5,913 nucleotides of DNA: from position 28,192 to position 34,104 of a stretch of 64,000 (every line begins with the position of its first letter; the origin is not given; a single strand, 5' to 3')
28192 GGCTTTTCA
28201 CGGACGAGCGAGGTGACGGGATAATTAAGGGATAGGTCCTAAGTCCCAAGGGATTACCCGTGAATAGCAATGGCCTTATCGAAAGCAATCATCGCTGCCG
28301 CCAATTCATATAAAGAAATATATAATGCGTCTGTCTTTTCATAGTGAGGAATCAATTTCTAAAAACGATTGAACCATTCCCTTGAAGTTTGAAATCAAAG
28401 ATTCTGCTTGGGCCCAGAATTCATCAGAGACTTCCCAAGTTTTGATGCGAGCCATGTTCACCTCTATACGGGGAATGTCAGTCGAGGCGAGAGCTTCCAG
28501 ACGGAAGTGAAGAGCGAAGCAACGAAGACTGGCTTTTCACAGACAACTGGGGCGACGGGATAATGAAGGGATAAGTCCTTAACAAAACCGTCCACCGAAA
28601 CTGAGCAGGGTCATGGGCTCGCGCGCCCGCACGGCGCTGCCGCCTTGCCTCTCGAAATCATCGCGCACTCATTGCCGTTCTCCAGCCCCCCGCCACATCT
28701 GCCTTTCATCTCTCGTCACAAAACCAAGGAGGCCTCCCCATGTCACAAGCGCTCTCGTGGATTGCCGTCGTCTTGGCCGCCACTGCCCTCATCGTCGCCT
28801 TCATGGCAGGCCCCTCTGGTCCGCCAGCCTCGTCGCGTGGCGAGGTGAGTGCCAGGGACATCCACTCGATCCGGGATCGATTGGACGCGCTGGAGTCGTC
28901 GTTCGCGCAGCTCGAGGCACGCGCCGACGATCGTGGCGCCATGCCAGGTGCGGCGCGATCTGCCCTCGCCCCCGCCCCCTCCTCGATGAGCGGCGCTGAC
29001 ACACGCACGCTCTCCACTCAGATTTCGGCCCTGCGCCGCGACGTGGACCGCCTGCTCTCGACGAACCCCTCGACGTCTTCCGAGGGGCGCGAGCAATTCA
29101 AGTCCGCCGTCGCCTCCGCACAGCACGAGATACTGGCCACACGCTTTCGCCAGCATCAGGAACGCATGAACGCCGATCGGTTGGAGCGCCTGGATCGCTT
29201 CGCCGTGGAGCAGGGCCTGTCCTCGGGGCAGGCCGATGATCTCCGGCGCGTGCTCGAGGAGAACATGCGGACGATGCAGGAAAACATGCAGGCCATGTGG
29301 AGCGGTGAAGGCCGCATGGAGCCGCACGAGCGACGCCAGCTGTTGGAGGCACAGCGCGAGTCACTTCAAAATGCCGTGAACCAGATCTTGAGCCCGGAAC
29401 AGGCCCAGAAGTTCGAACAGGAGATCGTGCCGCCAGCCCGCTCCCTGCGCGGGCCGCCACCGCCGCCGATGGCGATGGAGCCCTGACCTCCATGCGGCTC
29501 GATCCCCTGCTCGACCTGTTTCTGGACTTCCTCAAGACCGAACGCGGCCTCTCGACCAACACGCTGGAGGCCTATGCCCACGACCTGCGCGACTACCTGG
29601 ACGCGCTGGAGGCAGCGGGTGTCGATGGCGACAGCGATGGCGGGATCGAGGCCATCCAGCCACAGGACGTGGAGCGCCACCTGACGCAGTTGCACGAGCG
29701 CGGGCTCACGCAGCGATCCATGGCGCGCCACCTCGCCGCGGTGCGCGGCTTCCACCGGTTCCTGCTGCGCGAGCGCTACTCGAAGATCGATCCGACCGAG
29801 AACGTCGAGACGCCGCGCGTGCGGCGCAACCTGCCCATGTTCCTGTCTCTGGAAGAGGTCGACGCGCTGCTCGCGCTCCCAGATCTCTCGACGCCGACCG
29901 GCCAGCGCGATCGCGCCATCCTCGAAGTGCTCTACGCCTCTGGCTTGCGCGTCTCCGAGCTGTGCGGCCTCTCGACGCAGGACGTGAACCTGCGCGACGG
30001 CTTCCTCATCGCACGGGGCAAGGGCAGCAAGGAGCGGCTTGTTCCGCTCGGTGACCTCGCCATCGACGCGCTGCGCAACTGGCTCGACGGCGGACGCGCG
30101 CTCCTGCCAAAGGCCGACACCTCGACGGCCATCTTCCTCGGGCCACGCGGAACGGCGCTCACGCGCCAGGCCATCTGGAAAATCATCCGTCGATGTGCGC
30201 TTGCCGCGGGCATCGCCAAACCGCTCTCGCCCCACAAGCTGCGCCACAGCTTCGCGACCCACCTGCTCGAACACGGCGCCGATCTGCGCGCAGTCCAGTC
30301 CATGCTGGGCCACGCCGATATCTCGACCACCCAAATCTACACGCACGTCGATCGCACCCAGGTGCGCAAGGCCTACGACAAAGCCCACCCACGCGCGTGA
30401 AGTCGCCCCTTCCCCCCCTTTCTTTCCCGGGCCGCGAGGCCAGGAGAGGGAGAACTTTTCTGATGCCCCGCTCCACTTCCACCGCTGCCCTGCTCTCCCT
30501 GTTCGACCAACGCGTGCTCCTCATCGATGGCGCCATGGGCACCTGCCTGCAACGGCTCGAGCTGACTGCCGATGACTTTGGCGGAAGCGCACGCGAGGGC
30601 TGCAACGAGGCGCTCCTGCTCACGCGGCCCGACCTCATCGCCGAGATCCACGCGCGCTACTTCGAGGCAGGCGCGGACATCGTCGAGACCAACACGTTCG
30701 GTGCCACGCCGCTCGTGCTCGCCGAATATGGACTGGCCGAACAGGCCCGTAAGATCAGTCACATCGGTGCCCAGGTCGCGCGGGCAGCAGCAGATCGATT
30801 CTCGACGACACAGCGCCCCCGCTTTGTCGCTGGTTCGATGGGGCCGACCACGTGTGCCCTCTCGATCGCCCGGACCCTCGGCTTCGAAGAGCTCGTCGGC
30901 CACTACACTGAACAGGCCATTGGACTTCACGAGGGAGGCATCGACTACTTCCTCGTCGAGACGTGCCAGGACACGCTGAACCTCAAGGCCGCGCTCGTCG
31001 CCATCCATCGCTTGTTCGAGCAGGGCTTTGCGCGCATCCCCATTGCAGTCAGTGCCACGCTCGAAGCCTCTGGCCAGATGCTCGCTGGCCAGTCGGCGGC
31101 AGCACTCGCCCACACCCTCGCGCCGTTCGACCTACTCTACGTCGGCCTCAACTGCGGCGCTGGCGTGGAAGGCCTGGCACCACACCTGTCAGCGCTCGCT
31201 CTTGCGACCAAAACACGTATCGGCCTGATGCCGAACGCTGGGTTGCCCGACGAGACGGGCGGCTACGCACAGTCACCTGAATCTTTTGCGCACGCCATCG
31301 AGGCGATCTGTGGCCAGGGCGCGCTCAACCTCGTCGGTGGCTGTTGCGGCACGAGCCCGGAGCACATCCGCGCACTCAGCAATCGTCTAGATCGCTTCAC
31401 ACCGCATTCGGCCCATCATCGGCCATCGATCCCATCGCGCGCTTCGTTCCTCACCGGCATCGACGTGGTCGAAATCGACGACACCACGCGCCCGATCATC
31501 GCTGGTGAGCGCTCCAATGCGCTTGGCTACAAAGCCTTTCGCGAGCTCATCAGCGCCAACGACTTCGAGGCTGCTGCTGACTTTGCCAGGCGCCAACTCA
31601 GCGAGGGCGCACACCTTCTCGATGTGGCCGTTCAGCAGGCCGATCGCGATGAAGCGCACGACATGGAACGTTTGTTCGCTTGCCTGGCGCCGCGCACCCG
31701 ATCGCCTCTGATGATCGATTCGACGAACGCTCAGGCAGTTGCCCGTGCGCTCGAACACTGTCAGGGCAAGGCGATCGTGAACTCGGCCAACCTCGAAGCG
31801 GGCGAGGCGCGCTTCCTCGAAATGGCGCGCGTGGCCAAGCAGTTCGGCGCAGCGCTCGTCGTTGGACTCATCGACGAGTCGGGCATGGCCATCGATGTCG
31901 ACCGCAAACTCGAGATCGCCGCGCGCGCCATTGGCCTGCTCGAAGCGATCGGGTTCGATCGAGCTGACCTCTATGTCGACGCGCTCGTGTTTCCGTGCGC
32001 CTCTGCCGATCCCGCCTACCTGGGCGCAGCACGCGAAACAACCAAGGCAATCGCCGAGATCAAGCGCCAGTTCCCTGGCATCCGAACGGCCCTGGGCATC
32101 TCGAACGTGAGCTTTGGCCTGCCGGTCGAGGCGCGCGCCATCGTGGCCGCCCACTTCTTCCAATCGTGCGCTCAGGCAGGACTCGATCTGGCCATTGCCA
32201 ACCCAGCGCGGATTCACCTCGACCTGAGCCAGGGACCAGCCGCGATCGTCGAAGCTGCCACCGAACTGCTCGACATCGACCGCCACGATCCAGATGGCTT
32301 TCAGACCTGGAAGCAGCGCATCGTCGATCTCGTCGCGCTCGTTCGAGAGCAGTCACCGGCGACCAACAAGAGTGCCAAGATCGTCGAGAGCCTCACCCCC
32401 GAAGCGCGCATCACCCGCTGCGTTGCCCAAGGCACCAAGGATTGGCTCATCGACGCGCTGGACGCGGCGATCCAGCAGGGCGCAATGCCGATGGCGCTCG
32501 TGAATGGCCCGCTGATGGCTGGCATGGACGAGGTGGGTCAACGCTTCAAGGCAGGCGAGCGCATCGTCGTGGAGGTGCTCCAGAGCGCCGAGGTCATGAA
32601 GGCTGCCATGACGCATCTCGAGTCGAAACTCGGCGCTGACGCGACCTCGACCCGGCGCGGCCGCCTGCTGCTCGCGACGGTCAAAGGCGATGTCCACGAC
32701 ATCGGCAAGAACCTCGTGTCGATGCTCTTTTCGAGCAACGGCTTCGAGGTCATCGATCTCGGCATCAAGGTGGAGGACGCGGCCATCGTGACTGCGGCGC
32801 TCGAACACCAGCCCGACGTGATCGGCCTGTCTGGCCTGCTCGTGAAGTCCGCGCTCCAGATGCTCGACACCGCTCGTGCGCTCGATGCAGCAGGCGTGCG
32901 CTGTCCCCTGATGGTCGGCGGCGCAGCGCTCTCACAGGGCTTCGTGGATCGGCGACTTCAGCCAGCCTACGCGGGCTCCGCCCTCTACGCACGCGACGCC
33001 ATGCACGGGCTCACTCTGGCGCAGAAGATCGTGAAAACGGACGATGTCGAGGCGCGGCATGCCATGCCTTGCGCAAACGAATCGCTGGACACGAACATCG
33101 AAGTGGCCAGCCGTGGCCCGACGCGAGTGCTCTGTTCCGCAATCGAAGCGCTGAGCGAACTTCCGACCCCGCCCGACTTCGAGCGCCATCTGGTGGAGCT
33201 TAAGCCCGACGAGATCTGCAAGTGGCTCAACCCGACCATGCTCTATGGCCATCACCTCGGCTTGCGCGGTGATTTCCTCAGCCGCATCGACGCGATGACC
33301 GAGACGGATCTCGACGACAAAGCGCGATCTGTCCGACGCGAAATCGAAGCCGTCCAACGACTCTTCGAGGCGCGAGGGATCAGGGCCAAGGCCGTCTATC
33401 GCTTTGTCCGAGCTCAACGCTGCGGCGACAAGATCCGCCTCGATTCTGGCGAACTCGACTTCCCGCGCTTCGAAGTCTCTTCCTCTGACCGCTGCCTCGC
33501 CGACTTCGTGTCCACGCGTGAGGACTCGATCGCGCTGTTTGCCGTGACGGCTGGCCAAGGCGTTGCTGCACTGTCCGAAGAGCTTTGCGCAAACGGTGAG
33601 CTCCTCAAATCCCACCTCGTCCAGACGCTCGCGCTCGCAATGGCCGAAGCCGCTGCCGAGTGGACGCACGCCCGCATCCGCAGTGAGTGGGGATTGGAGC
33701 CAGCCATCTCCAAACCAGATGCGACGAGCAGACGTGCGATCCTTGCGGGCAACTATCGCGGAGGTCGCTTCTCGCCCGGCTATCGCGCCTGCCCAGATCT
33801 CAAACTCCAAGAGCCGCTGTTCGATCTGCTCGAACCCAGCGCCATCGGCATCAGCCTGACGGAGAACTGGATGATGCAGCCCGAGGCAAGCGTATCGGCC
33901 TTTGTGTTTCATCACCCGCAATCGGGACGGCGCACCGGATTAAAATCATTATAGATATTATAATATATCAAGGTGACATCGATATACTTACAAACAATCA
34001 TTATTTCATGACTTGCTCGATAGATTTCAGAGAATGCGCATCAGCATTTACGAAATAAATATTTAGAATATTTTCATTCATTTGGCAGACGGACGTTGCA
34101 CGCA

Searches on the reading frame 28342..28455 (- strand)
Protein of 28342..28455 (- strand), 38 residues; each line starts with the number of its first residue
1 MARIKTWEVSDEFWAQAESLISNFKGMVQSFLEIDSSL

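Call 34: search_protein_families(library=pfam, proteins=[window:28342-28455:-], max_evalue=10)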
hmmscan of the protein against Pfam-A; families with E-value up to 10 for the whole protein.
seq(38 aa): 0 families

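Call 35: search_protein_families(library=ncbifam, proteins=[window:28342-28455:-], max_evalue=10)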
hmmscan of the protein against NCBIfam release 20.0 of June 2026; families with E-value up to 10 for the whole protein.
seq(38 aa): 0 families

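Call 38: search_dna_similar(query=window:28342-28455:-, collection=plasmids, mode=protein, max_evalue=10, max_rows=25)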
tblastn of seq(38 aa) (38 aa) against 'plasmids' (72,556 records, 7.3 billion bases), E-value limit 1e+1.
Records with a match: 10; places in all: 12; records where one place covers at least 80% of the query: 0.
Best place of each record, by identity: 60-80% 3; <60% 7.
By first word of the organism name: Streptomyces 9; Pandoraea 1.
By predicted mobility (MOB-suite, as given by PLSDB): non-mobilizable 5; mobilizable 4; conjugative 1.
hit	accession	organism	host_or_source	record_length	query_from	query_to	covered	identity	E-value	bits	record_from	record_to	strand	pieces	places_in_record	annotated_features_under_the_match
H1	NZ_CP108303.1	Streptomyces sp. NBC_00019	-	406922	1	21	55%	66.7%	2e-1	34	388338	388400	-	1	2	IS5 family transposase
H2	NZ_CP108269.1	Streptomyces sp. NBC_00046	-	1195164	1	21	55%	57.1%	3e+0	30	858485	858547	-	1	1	record has no annotation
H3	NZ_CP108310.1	Streptomyces sp. NBC_00012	-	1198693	1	21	55%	57.1%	3e+0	30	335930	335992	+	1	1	record has no annotation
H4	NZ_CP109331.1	Streptomyces sp. NBC_01590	-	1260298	1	21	55%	57.1%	3e+0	30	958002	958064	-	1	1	record has no annotation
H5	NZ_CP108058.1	Streptomyces goshikiensis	-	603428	1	21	55%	57.1%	4e+0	30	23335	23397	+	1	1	none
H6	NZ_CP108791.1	Streptomyces sp. NBC_00887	-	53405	1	21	55%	57.1%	4e+0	30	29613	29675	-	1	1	none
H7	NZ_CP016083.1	Streptomyces sp. SAT1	Adenophora trachelioides Maxim.,single ...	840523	1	21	55%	57.1%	8e+0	29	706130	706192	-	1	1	IS5 family transposase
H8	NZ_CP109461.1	Streptomyces sp. NBC_01454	-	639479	1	21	55%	57.1%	9e+0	29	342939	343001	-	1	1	IS5 family transposase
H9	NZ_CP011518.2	Pandoraea oxalativorans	-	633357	3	21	50%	63.2%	2e-1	34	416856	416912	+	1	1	none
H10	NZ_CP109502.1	Streptomyces sp. NBC_01426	-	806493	2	21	53%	60.0%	6e+0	30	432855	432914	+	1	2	none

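Call 39: get_annotated_region(hit=H1, flank=1500)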
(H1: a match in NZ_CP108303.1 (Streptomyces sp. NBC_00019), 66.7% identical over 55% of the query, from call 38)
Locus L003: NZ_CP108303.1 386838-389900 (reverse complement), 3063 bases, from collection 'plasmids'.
description: Streptomyces sp. NBC_00019 plasmid unnamed1, complete sequence
organism: Streptomyces sp. NBC_00019 (NCBI taxid 2975623)
taxonomy: Bacteria; Actinomycetota; Actinomycetes; Kitasatosporales; Streptomycetaceae; Streptomyces; Streptomyces sp. NBC 00019
host: -; source: -; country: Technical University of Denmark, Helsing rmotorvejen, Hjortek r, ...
typing (MOB-suite, as given by PLSDB): mobilizable; relaxase MOBP
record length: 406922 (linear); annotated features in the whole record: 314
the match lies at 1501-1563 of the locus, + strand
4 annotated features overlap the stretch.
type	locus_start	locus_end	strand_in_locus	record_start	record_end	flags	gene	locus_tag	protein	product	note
CDS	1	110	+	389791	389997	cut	-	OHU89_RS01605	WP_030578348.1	cold-shock protein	-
CDS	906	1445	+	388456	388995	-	-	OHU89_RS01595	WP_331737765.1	helix-turn-helix domain-containing protein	-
CDS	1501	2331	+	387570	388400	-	-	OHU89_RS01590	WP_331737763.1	IS5 family transposase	-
CDS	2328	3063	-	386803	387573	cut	-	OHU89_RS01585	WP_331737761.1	hypothetical protein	-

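Call 40: get_annotated_region(hit=H9, flank=1500)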
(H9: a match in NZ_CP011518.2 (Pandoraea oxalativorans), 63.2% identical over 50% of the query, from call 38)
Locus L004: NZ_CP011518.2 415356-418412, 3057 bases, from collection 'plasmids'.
description: Pandoraea oxalativorans strain DSM 23570 plasmid pPO70-1, complete sequence
organism: Pandoraea oxalativorans (NCBI taxid 573737)
taxonomy: Bacteria; Pseudomonadota; Betaproteobacteria; Burkholderiales; Burkholderiaceae; Pandoraea; Pandoraea oxalativorans
host: -; source: -; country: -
typing (MOB-suite, as given by PLSDB): conjugative; relaxase MOBF,MOBP; mating-pair formation MPF_T
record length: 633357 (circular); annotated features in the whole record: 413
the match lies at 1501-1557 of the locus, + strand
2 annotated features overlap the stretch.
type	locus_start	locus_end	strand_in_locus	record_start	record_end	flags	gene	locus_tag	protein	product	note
CDS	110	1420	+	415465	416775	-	-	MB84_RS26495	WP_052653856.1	hypothetical protein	-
CDS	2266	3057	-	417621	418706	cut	-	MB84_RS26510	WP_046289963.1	IS110 family transposase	-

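Call 44: search_protein_families(library=pfam, proteins=[L003:1501-2328:+], max_evalue=0.01)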
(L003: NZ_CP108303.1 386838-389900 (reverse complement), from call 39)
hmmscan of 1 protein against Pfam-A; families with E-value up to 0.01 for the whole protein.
L003:1501-2328:+ (276 aa): 3 families
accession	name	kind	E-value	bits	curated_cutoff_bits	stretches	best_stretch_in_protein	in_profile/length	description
PF13340.11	DUF4096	-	2.9e-24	85.5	34.3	1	9-86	1-75/76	Putative transposase of IS4/5 family (DUF4096)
PF01609.27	DDE_Tnp_1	-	1.5e-19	71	23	1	107-264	9-199/200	Transposase DDE domain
PF13586.12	DDE_Tnp_1_2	-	0.0072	17.2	29.2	0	188-247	2-66/86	Transposase DDE domain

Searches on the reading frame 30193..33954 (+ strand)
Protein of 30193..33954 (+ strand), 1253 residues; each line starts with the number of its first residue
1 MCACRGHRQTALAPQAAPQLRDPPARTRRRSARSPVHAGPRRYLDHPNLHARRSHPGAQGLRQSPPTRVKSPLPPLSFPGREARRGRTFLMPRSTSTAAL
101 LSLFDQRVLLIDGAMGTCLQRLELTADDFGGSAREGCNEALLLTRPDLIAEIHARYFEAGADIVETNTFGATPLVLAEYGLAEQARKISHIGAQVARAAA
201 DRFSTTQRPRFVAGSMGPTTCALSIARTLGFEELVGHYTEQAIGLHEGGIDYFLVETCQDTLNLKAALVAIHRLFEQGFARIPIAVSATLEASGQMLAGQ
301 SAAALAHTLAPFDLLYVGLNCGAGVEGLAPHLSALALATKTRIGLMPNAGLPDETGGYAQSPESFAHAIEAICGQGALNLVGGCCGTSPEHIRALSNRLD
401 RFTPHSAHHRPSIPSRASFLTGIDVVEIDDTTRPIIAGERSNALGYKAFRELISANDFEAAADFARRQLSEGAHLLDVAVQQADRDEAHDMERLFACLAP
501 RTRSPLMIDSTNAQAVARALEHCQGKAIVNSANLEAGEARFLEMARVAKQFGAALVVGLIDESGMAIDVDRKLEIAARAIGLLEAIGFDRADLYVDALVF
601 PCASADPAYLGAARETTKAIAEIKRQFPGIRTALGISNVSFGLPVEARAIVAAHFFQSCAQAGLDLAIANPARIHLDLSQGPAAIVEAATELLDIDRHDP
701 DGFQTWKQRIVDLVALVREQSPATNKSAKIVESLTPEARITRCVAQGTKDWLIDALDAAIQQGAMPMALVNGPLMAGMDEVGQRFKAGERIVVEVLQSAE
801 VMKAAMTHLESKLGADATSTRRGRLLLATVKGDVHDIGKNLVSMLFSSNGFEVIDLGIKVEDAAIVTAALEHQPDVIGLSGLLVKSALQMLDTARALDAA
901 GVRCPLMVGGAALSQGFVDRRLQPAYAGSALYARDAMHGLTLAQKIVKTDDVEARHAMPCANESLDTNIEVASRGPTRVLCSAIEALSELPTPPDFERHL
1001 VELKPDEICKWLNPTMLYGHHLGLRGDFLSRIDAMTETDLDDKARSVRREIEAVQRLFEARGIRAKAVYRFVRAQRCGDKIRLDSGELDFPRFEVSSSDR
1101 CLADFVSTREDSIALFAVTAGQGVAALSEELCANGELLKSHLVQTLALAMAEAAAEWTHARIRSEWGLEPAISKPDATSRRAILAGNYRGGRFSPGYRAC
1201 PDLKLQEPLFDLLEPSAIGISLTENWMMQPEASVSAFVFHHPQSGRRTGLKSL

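Call 13: search_protein_families(library=pfam, proteins=[window:30193-33954:+])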
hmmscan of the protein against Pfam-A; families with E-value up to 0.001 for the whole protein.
window:30193-33954:+ (1253 aa): 5 families
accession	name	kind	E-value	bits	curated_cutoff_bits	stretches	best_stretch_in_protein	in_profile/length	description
PF02574.22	S-methyl_trans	-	3.8e-79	266.9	22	1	109-398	1-282/283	Homocysteine S-methyltransferase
PF02965.22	Met_synt_B12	-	4.7e-40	138.2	25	1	1023-1244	19-252/273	Vitamin B12 dependent methionine synthase, activation domain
PF00809.28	Pterin_bind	-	1.3e-30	107.2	25.5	1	439-668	2-242/244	Pterin binding enzyme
PF02310.24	B12-binding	-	2.4e-20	73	32.1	1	824-914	2-92/121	B12 binding domain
PF02607.22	B12-binding_2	-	1.2e-17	64.2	23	1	738-810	3-74/74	B12 binding domain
